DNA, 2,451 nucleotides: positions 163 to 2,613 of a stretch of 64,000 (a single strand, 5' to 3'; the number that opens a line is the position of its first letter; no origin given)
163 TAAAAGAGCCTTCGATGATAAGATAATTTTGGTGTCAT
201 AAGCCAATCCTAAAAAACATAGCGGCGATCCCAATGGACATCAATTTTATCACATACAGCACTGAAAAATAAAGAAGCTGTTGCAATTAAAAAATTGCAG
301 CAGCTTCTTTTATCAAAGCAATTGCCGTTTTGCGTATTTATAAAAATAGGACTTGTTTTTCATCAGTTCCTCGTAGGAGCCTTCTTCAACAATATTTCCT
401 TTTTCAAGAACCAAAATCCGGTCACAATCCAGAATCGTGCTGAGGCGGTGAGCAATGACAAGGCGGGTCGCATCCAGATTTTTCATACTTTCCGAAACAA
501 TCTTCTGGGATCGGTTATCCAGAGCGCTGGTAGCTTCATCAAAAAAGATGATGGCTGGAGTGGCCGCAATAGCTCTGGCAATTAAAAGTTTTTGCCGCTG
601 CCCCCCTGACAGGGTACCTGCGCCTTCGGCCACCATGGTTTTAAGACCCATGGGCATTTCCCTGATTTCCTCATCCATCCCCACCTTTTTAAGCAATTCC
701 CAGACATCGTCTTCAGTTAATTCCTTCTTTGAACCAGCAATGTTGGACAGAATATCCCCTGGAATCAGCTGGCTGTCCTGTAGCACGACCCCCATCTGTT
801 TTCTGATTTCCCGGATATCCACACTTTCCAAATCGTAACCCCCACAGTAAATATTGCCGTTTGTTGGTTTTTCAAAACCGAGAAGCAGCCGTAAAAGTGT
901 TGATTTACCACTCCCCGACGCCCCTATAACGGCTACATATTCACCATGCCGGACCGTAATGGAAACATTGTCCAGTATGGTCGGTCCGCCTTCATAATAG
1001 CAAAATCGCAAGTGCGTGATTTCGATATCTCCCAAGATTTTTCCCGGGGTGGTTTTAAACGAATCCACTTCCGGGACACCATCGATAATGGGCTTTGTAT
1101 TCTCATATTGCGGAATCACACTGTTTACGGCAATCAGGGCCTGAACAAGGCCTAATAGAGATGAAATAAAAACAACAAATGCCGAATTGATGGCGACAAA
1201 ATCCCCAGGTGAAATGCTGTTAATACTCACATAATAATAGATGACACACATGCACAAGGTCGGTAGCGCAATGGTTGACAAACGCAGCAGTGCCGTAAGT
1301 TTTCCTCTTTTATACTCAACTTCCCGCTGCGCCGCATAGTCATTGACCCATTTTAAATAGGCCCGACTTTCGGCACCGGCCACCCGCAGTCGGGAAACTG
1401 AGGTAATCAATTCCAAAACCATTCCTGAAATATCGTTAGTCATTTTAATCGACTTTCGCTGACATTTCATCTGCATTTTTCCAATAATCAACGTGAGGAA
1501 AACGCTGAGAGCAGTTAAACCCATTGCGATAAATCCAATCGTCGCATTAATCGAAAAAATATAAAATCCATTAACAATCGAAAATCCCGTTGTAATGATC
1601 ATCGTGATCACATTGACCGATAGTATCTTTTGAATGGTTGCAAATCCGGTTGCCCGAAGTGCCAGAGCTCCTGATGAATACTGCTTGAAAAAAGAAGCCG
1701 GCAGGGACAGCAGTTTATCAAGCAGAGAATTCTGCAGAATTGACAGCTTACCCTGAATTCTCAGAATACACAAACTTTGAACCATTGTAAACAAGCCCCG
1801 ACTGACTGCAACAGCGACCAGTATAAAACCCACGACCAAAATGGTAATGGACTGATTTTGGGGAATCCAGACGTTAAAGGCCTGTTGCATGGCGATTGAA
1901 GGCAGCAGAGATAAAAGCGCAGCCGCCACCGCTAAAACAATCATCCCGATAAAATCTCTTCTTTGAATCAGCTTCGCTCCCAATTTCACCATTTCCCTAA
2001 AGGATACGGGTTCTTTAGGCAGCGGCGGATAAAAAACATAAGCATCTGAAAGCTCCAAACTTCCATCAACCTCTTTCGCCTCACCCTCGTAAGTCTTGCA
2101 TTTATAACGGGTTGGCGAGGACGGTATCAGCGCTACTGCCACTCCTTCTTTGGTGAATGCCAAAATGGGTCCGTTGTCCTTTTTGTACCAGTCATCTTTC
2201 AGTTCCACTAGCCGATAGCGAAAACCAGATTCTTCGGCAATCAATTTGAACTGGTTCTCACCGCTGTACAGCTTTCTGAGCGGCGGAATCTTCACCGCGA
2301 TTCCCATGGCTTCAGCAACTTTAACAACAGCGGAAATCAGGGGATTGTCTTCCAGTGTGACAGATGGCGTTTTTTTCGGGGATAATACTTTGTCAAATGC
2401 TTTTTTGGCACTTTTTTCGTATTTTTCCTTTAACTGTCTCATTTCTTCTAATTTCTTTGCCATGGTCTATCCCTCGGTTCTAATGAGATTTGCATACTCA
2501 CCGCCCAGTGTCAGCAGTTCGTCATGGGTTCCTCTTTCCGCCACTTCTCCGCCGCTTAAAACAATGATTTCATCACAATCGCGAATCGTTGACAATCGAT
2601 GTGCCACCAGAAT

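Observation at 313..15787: Putative novel Nif11-leader RiPP biosynthetic gene cluster carrying five cobalamin-dependent radical SAM domains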

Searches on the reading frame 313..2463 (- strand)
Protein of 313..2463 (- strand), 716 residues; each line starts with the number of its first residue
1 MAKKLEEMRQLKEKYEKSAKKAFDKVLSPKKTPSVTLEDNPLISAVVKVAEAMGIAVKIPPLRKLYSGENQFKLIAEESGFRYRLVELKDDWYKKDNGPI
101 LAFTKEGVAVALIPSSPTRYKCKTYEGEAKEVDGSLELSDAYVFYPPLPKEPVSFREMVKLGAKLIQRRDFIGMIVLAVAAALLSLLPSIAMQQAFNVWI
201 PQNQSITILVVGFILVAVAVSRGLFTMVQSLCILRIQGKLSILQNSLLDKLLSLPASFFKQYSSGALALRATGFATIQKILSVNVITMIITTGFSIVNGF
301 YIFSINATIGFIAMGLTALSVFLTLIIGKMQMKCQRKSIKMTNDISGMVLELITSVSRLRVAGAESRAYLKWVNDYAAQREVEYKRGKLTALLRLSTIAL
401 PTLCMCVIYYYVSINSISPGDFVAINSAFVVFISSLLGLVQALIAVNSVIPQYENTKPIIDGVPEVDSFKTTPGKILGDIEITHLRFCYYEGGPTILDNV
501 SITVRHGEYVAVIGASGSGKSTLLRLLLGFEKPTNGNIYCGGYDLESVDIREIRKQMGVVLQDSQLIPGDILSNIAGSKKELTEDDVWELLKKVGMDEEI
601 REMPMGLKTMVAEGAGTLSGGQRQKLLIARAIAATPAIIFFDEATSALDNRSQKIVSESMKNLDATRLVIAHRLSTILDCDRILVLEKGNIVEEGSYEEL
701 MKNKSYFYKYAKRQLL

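Call 4: search_protein_families(library=ncbifam, proteins=[window:313-2463:-], max_evalue=0.01)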
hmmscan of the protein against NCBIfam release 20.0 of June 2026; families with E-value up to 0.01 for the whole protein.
window:313-2463:- (716 aa): 188 families (the best 25 are shown)
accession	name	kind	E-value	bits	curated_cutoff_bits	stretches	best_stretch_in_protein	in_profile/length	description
TIGR03797.1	NHLM_micro_ABC2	equivalog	3.2e-225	749.7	709.4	1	39-715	1-686/686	NHLP bacteriocin export ABC transporter permease/ATPase subunit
TIGR03796.1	NHLM_micro_ABC1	equivalog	6.7e-88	295.6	853.3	1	172-708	153-706/710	NHLP family bacteriocin export ABC transporter peptidase/permease/ATPase subunit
TIGR02203.1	MsbA_lipidA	equivalog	2.3e-84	283.9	602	1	172-708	21-563/572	lipid A export permease/ATP-binding protein MsbA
TIGR01846.1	type_I_sec_HlyB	subfamily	1.9e-83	281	725.55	1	167-714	137-692/694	type I secretion system permease/ATPase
TIGR03375.1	type_I_sec_LssB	subfamily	5.8e-77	259.5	693.1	1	169-703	149-691/696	type I secretion system permease/ATPase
NF045513.1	HepA_fam_ABC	equivalog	1.2e-73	248.6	725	1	208-714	95-609/610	heterocyst formation ABC transporter subunit HepA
TIGR02204.1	MsbA_rel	hypoth_equivalog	5.1e-73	246.6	780.4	1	168-714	17-575/576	ABC transporter, permease/ATP-binding protein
TIGR01193.1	bacteriocin_ABC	subfamily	1.5e-71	241.8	523.85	1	159-710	145-705/708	peptide cleavage/export ABC transporter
NF008381.0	PRK11176.1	equivalog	1.8e-62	211.5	867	1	182-712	43-577/582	lipid A ABC transporter ATP-binding protein/permease MsbA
NF010178.0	PRK13657.1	equivalog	3.2e-62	210.8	733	1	174-715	24-571/588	glucan ABC transporter ATP-binding protein/ permease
TIGR00958.1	3a01208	subfamily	6e-61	206.6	874.6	1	216-708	216-708/711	antigen peptide transporter 2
TIGR01842.1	type_I_sec_PrtD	subfamily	8.9e-58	196.1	510.15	1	168-702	5-542/544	type I secretion system permease/ATPase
NF052233.1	CphA_assoc_ABC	equivalog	9.5e-58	196.2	880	1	173-714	189-743/766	cyanophycin metabolism-associated ABC transporter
NF008056.1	PRK10790.1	equivalog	1.6e-56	192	746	1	204-714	62-575/584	SmdB family multidrug efflux ABC transporter permease/ATP-binding protein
TIGR02857.1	CydD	equivalog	5.7e-55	187.3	435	2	472-686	320-529/529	thiol reductant ABC exporter subunit CydD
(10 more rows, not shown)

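Call 5: search_protein_families(library=pfam, proteins=[window:313-2463:-], max_evalue=0.01)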
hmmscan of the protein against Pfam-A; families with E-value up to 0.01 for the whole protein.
window:313-2463:- (716 aa): 9 families
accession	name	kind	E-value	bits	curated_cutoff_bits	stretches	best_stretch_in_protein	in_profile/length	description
PF00005.33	ABC_tran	-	2.3e-31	109.6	25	1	497-646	1-137/137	ABC transporter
PF00664.28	ABC_membrane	-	5.4e-16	59.5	28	1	172-436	2-274/274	ABC transporter transmembrane region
PF02463.25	SMC_N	-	1.2e-07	31.9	40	1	578-685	114-210/220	RecF/RecN/SMC N terminal domain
PF13191.12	AAA_16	-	0.00021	22.3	32.6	1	504-668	19-164/167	AAA ATPase domain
PF13555.12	AAA_29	-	0.0011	19.1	27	1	499-524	14-39/61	P-loop containing region of AAA domain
PF13401.12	AAA_22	-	0.0013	19.5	27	1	508-593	6-81/130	AAA domain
PF13304.12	AAA_21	-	0.0018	18.9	27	0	511-529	3-21/304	AAA domain, putative AbiEii toxin, Type IV TA system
PF13558.12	SbcC_Walker_B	-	0.0029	18.3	27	0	604-660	19-88/90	SbcC/RAD50-like, Walker B motif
PF20703.3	nSTAND1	-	0.0095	16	27.1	0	498-525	24-51/379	Novel STAND NTPase 1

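Call 77: find_encoding_contigs(protein=window:313-2463:-, flank=8000, max_places=2)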
Protein window:313-2463:- (716 aa): 3 contigs read that carry it; 1 place shown.
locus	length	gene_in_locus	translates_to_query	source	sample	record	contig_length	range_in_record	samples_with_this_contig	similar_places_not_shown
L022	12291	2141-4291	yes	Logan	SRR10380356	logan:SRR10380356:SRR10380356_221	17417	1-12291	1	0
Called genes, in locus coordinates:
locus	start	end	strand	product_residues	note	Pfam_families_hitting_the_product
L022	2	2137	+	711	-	?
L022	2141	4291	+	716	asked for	PF00664:ABC_membrane, PF00005:ABC_tran, PF02463:SMC_N (faint)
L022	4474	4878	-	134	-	PF01814:Hemerythrin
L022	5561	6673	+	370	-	PF00465:Fe-ADH, PF13685:Fe-ADH_2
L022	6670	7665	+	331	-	PF04392:ABC_sub_bind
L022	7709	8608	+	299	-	PF02653:BPD_transp_2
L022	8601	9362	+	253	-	PF00005:ABC_tran, PF02463:SMC_N (faint)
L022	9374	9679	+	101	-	PF07883:Cupin_2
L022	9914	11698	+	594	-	PF00012:HSP70, PF06723:MreB_Mbl, PF00012:HSP70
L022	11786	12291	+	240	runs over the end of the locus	PF00226:DnaJ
